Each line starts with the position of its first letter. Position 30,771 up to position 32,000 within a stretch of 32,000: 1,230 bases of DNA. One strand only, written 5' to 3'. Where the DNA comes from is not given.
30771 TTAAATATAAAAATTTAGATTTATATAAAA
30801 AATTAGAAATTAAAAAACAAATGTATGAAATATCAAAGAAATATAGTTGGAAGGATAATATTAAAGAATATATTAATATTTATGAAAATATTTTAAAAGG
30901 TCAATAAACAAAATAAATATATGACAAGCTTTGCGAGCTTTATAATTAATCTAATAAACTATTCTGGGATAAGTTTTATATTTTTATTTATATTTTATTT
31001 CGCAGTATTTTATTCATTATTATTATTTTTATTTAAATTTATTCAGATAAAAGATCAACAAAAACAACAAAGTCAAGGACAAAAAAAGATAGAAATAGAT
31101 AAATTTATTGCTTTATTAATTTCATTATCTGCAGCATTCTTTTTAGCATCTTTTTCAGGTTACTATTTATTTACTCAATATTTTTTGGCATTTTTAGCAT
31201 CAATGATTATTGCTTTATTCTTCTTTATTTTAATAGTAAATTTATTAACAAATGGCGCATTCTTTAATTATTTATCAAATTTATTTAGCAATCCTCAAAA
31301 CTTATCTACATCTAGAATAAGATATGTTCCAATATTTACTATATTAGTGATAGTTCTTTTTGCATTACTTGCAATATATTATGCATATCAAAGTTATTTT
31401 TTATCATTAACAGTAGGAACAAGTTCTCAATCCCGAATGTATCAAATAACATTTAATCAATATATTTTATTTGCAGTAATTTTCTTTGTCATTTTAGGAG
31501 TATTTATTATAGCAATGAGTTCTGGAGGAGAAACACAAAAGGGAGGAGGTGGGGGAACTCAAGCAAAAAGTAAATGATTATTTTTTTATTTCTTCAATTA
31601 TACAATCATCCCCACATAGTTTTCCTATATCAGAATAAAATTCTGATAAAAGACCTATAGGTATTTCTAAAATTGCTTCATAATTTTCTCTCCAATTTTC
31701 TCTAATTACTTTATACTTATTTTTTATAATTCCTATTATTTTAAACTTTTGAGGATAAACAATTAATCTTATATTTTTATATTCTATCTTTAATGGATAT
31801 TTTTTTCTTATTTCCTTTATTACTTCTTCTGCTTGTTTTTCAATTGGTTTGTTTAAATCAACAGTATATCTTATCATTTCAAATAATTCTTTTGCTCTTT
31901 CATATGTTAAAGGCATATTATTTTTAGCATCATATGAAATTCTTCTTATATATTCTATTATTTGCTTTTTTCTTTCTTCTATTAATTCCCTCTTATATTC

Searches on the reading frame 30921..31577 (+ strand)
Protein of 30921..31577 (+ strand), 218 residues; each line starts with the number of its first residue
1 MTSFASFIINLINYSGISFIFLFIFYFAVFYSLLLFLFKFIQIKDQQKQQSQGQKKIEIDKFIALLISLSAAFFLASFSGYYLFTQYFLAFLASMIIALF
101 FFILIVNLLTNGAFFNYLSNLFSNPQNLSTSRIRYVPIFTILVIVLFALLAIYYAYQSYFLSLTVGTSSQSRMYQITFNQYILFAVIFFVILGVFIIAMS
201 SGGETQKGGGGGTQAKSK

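Call 70: search_protein_families(library=pfam, proteins=[window:30921-31577:+], max_evalue=0.01)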
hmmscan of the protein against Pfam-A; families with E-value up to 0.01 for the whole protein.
window:30921-31577:+ (218 aa): 1 family
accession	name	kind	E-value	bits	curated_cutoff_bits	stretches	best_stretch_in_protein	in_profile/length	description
PF04143.19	Sulf_transp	-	0.0017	18.4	27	0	93-199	87-196/310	Sulphur transport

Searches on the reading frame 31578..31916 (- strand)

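Call 104: search_protein_families(library=pfam, proteins=[window:31578-31916:-], max_evalue=0.001)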
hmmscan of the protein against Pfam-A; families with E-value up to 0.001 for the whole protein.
window:31578-31916:- (112 aa): 2 families
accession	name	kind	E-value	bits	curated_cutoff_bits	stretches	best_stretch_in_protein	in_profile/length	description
PF09377.16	SBDS_domain_II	-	1.8e-08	34.6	27.2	1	2-44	19-61/62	SBDS protein, domain II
PF20268.4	SBDS_C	-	0.0003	21.1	27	1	59-111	14-70/71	SBDS protein, C-terminal domain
